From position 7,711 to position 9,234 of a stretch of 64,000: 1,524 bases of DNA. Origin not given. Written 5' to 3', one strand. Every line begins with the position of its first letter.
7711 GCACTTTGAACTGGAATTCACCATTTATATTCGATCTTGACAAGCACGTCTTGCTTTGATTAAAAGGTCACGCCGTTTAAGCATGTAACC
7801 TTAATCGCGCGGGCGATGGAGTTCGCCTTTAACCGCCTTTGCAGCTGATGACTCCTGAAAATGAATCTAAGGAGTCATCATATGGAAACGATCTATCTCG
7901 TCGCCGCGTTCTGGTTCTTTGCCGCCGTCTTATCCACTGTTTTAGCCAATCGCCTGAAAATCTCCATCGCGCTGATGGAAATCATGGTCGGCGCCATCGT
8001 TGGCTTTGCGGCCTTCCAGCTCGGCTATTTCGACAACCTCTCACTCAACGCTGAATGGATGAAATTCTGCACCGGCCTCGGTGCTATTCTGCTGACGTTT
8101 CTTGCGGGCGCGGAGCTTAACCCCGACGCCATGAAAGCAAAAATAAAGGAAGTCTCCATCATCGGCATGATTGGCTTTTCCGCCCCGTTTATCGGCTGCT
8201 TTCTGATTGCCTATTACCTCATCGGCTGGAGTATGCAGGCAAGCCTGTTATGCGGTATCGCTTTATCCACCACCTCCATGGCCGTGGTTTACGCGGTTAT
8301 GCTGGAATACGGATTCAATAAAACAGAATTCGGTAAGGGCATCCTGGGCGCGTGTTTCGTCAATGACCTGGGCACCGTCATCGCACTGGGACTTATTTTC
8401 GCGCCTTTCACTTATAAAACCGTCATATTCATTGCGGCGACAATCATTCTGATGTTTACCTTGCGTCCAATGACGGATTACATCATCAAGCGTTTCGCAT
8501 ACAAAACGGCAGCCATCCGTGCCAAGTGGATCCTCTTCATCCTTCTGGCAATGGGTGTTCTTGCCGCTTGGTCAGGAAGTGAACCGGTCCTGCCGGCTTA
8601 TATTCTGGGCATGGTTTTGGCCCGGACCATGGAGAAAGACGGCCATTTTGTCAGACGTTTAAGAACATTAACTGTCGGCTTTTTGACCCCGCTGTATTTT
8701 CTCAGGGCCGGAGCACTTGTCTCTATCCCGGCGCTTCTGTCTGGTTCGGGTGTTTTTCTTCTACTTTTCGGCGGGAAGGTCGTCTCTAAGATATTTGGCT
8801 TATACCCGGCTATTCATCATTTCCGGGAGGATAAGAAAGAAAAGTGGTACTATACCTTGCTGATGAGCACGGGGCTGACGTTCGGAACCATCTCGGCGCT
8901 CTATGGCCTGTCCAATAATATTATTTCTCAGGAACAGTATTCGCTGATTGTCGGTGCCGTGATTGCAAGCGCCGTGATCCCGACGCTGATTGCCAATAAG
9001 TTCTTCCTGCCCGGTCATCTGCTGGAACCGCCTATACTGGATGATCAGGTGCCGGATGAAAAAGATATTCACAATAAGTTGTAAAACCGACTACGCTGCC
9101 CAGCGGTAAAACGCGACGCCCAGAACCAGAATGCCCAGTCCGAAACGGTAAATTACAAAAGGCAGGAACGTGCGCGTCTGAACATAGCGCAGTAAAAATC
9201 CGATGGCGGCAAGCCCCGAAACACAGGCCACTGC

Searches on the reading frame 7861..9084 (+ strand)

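Call 73: search_protein_families(library=pfam, proteins=[window:7861-9084:+], max_evalue=0.00001)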
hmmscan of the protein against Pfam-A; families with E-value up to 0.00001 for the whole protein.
window:7861-9084:+ (407 aa): 1 family
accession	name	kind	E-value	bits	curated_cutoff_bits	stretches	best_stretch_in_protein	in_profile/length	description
PF00999.27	Na_H_Exchanger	-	6.8e-33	114.5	26.2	1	21-374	3-365/375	Sodium/hydrogen exchanger, transmembrane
